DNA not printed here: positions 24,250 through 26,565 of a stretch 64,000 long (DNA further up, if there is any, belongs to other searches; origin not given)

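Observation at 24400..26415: HemN/HemW-like radical SAM enzyme fused to a canonical Nudix domain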

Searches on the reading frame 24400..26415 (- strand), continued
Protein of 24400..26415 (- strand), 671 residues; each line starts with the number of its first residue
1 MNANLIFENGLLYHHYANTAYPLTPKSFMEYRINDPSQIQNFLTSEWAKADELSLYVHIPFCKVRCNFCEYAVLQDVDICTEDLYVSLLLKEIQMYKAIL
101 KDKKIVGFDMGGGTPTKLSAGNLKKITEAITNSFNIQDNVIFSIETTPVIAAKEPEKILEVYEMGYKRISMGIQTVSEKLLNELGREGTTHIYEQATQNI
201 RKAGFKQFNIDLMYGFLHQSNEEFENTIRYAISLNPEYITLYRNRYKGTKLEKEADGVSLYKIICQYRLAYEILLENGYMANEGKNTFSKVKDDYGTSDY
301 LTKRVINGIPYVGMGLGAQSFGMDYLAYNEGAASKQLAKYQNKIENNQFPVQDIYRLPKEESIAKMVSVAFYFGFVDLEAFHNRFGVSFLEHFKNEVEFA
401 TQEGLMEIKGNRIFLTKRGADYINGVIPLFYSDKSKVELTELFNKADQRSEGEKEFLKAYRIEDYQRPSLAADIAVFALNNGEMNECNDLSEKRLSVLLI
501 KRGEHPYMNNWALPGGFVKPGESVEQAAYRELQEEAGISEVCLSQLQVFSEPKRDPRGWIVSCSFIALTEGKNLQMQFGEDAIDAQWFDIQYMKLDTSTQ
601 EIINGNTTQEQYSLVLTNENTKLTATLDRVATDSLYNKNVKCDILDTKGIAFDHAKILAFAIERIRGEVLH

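Call 21: find_related_loci(query=A1, collection=genome_contigs, flank=10000)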
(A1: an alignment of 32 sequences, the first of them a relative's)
Query A1 (671 aa) in genome_contigs; peptide patterns used: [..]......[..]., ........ (x = any residue, [..] = any of these).
196 stretches matched a pattern; 171 encode a relative of the query (tblastn E <= 1e-3); the best 80 are kept; 80 distinct loci.
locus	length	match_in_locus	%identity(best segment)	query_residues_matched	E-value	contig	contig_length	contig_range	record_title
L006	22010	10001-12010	91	1-671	0e+0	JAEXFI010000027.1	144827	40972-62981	MAG: Bacillota bacterium isolate OH_HBB_241 k127_357135, whole genome shotgun sequence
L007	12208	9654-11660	85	1-669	0e+0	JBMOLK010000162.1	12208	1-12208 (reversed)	MAG: Bacillota bacterium isolate Betzabe_MAG022 MAG022_162, whole genome shotgun sequence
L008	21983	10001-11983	79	1-666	0e+0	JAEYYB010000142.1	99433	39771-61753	MAG: Bacillota bacterium isolate OH_CBlB_339 k127_3315726, whole genome shotgun sequence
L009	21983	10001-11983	78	1-666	0e+0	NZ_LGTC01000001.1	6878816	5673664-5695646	Pseudobacteroides cellulosolvens ATCC 35603 = DSM 2933 ctg1, whole genome shotgun sequence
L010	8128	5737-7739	90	1-669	0e+0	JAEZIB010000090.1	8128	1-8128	MAG: Bacillota bacterium isolate OH_CDB_159 k127_2380658, whole genome shotgun sequence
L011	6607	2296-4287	74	1-665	0e+0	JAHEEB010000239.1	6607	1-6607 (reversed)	MAG: Bacteroidetes bacterium isolate Ww25 NODE_6958_length_6607_cov_2.159883, whole genome shotgun sequence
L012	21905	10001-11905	67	6-662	0e+0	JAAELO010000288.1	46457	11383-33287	MAG: Desulfobacterales bacterium isolate Bpl_7 BplG_CONTIG2085074, whole genome shotgun sequence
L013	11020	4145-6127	65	6-666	0e+0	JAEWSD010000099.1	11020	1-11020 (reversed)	MAG: Bacillota bacterium isolate OH_SBrB_92 k127_282303, whole genome shotgun sequence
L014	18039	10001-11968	66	1-664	0e+0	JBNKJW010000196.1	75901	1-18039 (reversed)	MAG: Bacteroidales bacterium isolate H2.bin.10.orig k141_34747, whole genome shotgun sequence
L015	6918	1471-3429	64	1-671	0e+0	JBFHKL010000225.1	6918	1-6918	MAG: Saccharicrinis sp. isolate Mix_sand07.2021.05.G.87 k141_38313_length_6918_cov_11.0236, whole genome shotgun sequenc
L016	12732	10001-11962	65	6-664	0e+0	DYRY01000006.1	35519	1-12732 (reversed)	MAG TPA_asm: Anaeromyxobacter dehalogenans isolate SulCav_PC08_3_29_11 SulCav_PC08-3_519_length_35519_cov_8.201557, whol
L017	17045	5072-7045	64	1-665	0e+0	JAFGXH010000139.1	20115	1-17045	MAG: bacterium isolate ZodW_Metabat.349 k87_8328267, whole genome shotgun sequence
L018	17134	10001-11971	64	2-663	0e+0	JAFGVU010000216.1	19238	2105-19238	MAG: Bacteroidales bacterium isolate ZodW_Metabat.182 k87_18182343, whole genome shotgun sequence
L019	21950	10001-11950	62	1-663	0e+0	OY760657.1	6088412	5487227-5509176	MAG: uncultured Saccharicrinis sp. isolate b24d65bc-b787-4b08-bcc3-89705e2e545e genome assembly, chromosome: 1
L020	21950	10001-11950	62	1-663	0e+0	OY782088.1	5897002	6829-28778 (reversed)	MAG: uncultured Saccharicrinis sp. isolate 3a1c75cd-9d50-4bec-bfb0-e355b88dd4ae genome assembly, chromosome: 1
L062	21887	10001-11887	55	1-662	0e+0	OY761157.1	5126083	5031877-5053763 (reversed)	MAG: Geopsychrobacteraceae bacterium isolate 7e0229ee-3fa4-4a3a-a36e-7d24d540a0b4 genome assembly, chromosome: 1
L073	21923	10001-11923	52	1-662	0e+0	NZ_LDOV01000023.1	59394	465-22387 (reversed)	Photobacterium aphoticum strain DSM 25995 contig0023, whole genome shotgun sequence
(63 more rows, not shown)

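Call 47: predict_structure(alignment_id=A1)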
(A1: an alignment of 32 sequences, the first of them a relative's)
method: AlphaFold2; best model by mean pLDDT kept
length: 671 residues; sequences in the alignment: 32
mean_pLDDT: 83.0   pTM: 0.81
mean pLDDT of the five models: 83.0, 82.7, 77.9, 77.6, 76.0
residues with pLDDT >= 90: 316; 70-90: 222; 50-70: 103; < 50: 30
segments of 3 or more residues with pLDDT < 50: 244-256, 483-490, 597-599
pLDDT, mean of each block of 10 residues (from residue 1): 87 63 79 91 93 94 62 72 95 95 94 88 97 95 92 95 97 68 53 91 96 77 88 94 51 49 82 95 92 89 90 93 92 79 94 93 88 90 93 96 94 92 87 91 72 63 69 89 47 77 61 87 91 87 87 64 88 72 85 69 69 90 91 75 87 89 76 42
secondary structure, 60 per line:
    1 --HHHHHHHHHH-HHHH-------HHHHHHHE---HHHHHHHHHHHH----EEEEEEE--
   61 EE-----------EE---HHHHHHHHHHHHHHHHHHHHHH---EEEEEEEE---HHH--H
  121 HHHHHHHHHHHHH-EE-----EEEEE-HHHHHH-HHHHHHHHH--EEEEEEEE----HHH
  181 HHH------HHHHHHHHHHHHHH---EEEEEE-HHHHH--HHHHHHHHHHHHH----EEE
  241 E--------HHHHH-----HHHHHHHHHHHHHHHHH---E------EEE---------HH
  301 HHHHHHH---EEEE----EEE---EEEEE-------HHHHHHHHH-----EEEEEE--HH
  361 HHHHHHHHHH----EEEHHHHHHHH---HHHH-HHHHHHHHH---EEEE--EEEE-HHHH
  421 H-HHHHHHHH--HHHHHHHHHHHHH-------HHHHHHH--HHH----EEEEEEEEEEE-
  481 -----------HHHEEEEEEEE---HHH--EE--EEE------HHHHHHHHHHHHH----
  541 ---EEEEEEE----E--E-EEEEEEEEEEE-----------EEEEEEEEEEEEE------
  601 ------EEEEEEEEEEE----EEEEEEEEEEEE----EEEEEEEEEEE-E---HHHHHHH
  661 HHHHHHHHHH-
elements in order: H3-12 H14-17 H25-31 H36-47 E52-58 H79-100 E104-111 H120-133 E142-146 H148-153 H155-163 E166-173 H178-183 H190-203 E207-212 H214-218 H221-233 E238-241 H250-254 H260-276 E287-289 H299-307 E311-314 E319-321 E325-329 H337-345 E351-356 H359-370 E375-377 H378-385 H389-392 H394-402 E406-409 E412-415 H417-421 H423-430 H433-445 H453-459 E469-479 E495-502 E515-517 H524-536 E544-550 E560-570 E582-594 E607-617 E622-633 E638-648 H654-670

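Call 52: search_protein_families(library=padloc, proteins=[window:24400-26415:-], max_evalue=0.001)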
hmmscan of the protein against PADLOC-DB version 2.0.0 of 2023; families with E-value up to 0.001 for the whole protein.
window:24400-26415:- (671 aa): 2 families
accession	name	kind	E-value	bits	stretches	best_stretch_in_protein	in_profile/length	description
PDLC04899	PDC-S07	-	2.1e-07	28.7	1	495-540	18-64/135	-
PDLC04689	PDC-M51A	-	0.00031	17.7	0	62-241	193-359/420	-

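Call 54: fold_search(model_id=the predicted structure, library=pdb)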
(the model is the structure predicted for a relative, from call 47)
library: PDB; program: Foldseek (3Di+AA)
matches with E <= 10: 1333; with E <= 0.001: 321
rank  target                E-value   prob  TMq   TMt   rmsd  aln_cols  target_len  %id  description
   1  1olt                  1.1e-24  1.00  0.50  0.75   3.9       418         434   22  Coproporphyrinogen III oxidase (HemN) from Escherichia coli is a Radical SAM enzyme. (released 2003-12-04)
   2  2fml_A                2.0e-14  1.00  0.21  0.52  17.9       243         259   28  Crystal structure of MutT/nudix family protein from Enterococcus faecalis (released 2006-02-21)
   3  2fml_B                3.5e-11  1.00  0.20  0.48  16.0       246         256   28  Crystal structure of MutT/nudix family protein from Enterococcus faecalis (released 2006-02-21)
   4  3gz8_C                4.8e-09  1.00  0.18  0.71   9.4       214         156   22  Cocrystal structure of NUDIX domain of Shewanella oneidensis NrtR complexed with ADP ribose (released 2009-06-09)
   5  3gz8_A                1.4e-08  1.00  0.18  0.72   9.5       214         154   21  Cocrystal structure of NUDIX domain of Shewanella oneidensis NrtR complexed with ADP ribose (released 2009-06-09)
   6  2yyh_C                8.7e-08  1.00  0.16  0.73   5.8       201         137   25  Crystal structure of Nudix family protein from Aquifex aeolicus (released 2007-11-06)
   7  5bs6_B                1.1e-07  1.00  0.15  0.43  12.6       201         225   21  Apo structure of transcriptional factor AraR from Bacteroides thetaiotaomicron VPI (released 2015-06-17)
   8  2yyh_A                1.3e-07  1.00  0.16  0.71   8.1       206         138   25  Crystal structure of Nudix family protein from Aquifex aeolicus (released 2007-11-06)
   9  2qjt_A                1.5e-07  1.00  0.17  0.32  22.1       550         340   12  Crystal structure of a bifunctional NMN adenylyltransferase/ADP ribose pyrophosphatase complexed with AMP and MN ion f (released 2008-03-04)
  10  3i9x                  1.6e-07  1.00  0.18  0.67   6.3       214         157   27  Crystal structure of a mutT/nudix family protein from Listeria innocua (released 2009-07-28)
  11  5bs6_A                2.2e-07  1.00  0.16  0.44  12.8       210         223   20  Apo structure of transcriptional factor AraR from Bacteroides thetaiotaomicron VPI (released 2015-06-17)
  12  2r5w_B                2.3e-07  1.00  0.14  0.26  22.3       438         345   14  Crystal structure of a bifunctional NMN adenylyltransferase/ADP ribose pyrophosphatase from Francisella tularensis (released 2008-03-04)
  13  5dd4                  3.0e-07  1.00  0.15  0.43  12.6       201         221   21  Apo structure of transcriptional factor AraR from Bacteroides thetaiotaomicron VPI (released 2015-09-09)
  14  5bs6_D                3.3e-07  1.00  0.16  0.43  12.7       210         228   20  Apo structure of transcriptional factor AraR from Bacteroides thetaiotaomicron VPI (released 2015-06-17)
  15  3gz6_A                4.8e-07  1.00  0.17  0.48   6.0       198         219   23  Crystal structure of Shewanella oneidensis NrtR complexed with a 27mer DNA (released 2009-06-09)
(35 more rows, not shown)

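Call 74: search_protein_families(library=pfam, proteins=[L073:8675-9622:-, L073:7934-8407:-, L073:13507-13896:+, L073:13909-15627:+, L016:11971-12729:+, L016:7378-9711:-, L062:11902-12831:+, L062:9304-9897:+, L062:13170-13817:+, L009:11980-12846:+], max_evalue=0.001)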
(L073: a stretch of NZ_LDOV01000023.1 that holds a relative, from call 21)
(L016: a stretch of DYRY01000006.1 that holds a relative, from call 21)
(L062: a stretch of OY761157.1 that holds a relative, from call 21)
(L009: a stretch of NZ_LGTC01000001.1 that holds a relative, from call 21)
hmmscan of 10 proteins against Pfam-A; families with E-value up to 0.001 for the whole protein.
L073:8675-9622:- (315 aa): 4 families
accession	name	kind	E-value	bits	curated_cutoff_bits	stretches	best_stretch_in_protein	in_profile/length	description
PF01926.29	MMR_HSR1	-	8e-19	68.3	21.9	1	121-209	2-84/113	50S ribosome-binding GTPase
PF02421.24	FeoB_N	-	3.8e-12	46.4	27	1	121-173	3-57/156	Ferrous iron transport protein B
PF03193.22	RsgA_GTPase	-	1.6e-08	35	30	1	51-173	50-168/174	RsgA GTPase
PF00350.29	Dynamin_N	-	5.2e-05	23.8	27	0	124-161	4-40/168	Dynamin family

L073:7934-8407:- (157 aa): 0 families

L073:13507-13896:+ (129 aa): 0 families

L073:13909-15627:+ (572 aa): 3 families
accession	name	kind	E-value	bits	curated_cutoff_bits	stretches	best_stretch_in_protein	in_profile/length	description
PF02563.21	Poly_export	-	3.9e-17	62.6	28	1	102-175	4-76/77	Polysaccharide biosynthesis/export protein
PF22461.2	SLBB_2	-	1.7e-11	44.5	27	1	183-259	3-79/79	SLBB domain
PF10531.15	SLBB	-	1e-08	35.3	27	1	477-523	2-49/55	SLBB domain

L016:11971-12729:+ (252 aa): 1 family
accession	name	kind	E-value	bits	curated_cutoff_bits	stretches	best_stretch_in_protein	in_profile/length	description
PF02545.19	Maf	-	2.3e-41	142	27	1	6-246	1-186/187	Maf-like protein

L016:7378-9711:- (777 aa): 1 family
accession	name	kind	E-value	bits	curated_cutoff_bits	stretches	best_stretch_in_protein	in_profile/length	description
PF13400.11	Tad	-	3.2e-05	24.6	22.3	1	42-84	1-42/47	Putative Flp pilus-assembly TadE/G-like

L062:11902-12831:+ (309 aa): 0 families

L062:9304-9897:+ (197 aa): 1 family
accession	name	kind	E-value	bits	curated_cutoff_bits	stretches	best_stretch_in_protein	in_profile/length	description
PF03803.21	Scramblase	-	1.2e-17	64.5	25.4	1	18-194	37-217/221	Scramblase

L062:13170-13817:+ (215 aa): 0 families

L009:11980-12846:+ (289 aa): 5 families
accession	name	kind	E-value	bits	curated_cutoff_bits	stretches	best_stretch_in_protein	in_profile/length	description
PF00561.26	Abhydrolase_1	-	1e-10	42.2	25.8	1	102-195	6-102/245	alpha/beta hydrolase fold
PF12146.15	Hydrolase_4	-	1.8e-10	41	27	1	120-196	30-110/239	Serine aminopeptidase, S33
PF00326.27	Peptidase_S9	-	3.4e-06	27.1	22.6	0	141-184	41-83/213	Prolyl oligopeptidase family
PF20434.5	BD-FAE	-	0.00027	21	26.8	0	120-187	46-112/215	BD-FAE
PF03959.19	FSH1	-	0.00061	20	21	0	114-258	54-188/211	Serine hydrolase (FSH1)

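Call 83: list_cluster_members(proteins=[P0001, P0013, P0086])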
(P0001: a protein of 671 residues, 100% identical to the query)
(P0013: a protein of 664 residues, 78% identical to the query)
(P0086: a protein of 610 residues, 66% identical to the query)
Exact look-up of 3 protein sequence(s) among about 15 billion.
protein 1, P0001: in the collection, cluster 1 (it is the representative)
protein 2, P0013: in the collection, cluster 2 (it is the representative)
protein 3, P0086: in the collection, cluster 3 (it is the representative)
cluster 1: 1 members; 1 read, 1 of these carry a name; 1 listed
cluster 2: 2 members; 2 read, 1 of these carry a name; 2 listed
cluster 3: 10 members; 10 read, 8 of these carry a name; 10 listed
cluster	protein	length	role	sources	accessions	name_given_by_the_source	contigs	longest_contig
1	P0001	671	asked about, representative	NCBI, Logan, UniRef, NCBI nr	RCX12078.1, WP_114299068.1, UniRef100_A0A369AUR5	oxygen-independent coproporphyrinogen-3 oxidase [Anaerobacterium chartisolvens] | Heme chaperone HemW n=1 Tax=Anaerobacterium chartisolvens TaxID=1297424 ... | radical SAM protein [Anaerobacterium chartisolvens]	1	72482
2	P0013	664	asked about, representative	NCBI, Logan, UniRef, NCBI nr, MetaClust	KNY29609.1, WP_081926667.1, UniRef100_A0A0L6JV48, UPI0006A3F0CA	radical SAM protein [Pseudobacteroides cellulosolvens] | Heme chaperone HemW n=1 Tax=Pseudobacteroides cellulosolvens ATCC 35603 = DSM 2933 ... | NUDIX domain-containing protein [Pseudobacteroides cellulosolvens]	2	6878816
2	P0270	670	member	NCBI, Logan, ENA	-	-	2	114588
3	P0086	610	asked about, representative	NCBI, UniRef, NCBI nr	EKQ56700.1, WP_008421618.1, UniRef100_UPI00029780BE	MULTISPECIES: radical SAM protein [unclassified Clostridium] | radical SAM protein n=1 Tax=unclassified Clostridium TaxID=2614128 RepID=UPI00029780BE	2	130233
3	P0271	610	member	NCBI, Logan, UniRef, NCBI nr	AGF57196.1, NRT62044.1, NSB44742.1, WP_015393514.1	oxygen-independent coproporphyrinogen-3 oxidase [Clostridium saccharoperbutylacetonicum] | Heme chaperone HemW n=2 Tax=Clostridium saccharoperbutylacetonicum TaxID=36745 ... | radical SAM protein [Clostridium saccharoperbutylacetonicum]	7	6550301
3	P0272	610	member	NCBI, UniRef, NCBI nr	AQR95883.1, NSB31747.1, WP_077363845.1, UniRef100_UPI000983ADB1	radical SAM protein [Clostridium saccharoperbutylacetonicum] | radical SAM protein n=1 Tax=Clostridium saccharoperbutylacetonicum TaxID=36745 ...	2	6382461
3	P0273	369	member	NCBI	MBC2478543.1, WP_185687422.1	NUDIX domain-containing protein, partial [Clostridium beijerinckii]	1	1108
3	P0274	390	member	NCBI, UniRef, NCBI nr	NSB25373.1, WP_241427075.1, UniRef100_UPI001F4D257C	radical SAM protein [Clostridium saccharoperbutylacetonicum] | radical SAM protein n=1 Tax=Clostridium saccharoperbutylacetonicum TaxID=36745 ...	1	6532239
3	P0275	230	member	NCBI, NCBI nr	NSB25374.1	ADP-ribose pyrophosphatase YjhB (NUDIX family) [Clostridium saccharoperbutylacetonicum]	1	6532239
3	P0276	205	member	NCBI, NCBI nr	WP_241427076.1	NUDIX domain-containing protein [Clostridium saccharoperbutylacetonicum] | NUDIX hydrolase [Clostridium saccharoperbutylacetonicum]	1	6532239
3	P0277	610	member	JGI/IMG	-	oxygen-independent coproporphyrinogen-3 oxidase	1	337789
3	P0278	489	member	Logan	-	-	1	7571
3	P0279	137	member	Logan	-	-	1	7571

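Call 90: search_dna_similar(query=window:24400-26415:-, collection=phages, mode=protein, max_evalue=1e-10, max_rows=15)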
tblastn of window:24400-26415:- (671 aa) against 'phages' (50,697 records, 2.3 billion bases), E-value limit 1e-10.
Records with a match: 51; places in all: 52; records where one place covers at least 80% of the query: 0.
Best place of each record, by identity: <60% 51.
By first word of the organism name: Bacteriophage 20; Listeria 10; Salmonella 5; Acinetobacter 4; Streptomyces 4; Enterococcus 2; Bacillus 2; Staphylococcus 1; Escherichia 1; Microcystis 1; and 1 more.
By host as written in the record: - 25; Listeria monocytogenes 10; Homo sapiens 3; Salmonella enterica subsp. enterica serovar Kentucky 2; Enterococcus faecalis 2; Bacillus megaterium str. ATCC 43725 2; Streptomyces griseus subsp. griseus ATCC 10137 2; Streptomyces sp. ZL12 2; and 3 more.
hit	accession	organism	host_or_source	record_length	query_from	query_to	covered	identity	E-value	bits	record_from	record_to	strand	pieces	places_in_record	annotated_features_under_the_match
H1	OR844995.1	Staphylococcus phage SA 1306 Kay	Staphylococcus aureus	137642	54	430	56%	27.1%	4e-19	99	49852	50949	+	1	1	record has no annotation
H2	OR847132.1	Listeria phage LM 4-11-1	Listeria monocytogenes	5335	54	430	56%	26.6%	5e-25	117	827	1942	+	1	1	record has no annotation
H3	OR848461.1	Listeria phage LM 4-14-1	Listeria monocytogenes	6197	54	430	56%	26.6%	5e-25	117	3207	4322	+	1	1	record has no annotation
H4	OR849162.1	Listeria phage LM 4-14-1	Listeria monocytogenes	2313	51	434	57%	24.8%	3e-23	110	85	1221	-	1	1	record has no annotation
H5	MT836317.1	Bacteriophage sp.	human fecal samples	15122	55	427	56%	24.9%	1e-26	122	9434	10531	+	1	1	record has no annotation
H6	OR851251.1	Salmonella phage S.Kent 1-2-1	Salmonella enterica subsp. enterica ...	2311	53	430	56%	24.6%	7e-25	115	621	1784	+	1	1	record has no annotation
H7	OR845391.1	Escherichia phage ECO95 1-6-1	Escherichia coli O157:H7 ATCC 43895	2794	53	430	56%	24.6%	8e-25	115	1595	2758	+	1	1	record has no annotation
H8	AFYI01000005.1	Salmonella enterica subsp. enterica serovar Infantis str. ...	Homo sapiens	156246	53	430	56%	24.6%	1e-24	115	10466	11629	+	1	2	oxygen-independent coproporphyrinogen III oxidase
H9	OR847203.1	Listeria phage LM 4-11-1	Listeria monocytogenes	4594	54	430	56%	24.4%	1e-24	115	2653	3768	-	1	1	record has no annotation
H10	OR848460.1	Listeria phage LM 4-14-1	Listeria monocytogenes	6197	54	430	56%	24.4%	1e-24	115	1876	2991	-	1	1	record has no annotation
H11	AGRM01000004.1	Salmonella enterica subsp. houtenae str. ATCC BAA-1581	Homo sapiens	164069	53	430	56%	23.8%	7e-23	110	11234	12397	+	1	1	oxygen-independent coproporphyrinogen III oxidase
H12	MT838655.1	Bacteriophage sp.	human fecal samples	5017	53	420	55%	23.8%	4e-25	117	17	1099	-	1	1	record has no annotation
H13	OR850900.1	Salmonella phage S.Kent 1-2-1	Salmonella enterica subsp. enterica ...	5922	55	432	56%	22.9%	4e-21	104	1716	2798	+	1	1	record has no annotation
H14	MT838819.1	Bacteriophage sp.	human fecal samples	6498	442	666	34%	37.3%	1e-34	147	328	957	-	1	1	record has no annotation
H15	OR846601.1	Enterococcus phage Efs 1-1-1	Enterococcus faecalis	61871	409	671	39%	30.6%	2e-24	115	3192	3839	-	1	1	record has no annotation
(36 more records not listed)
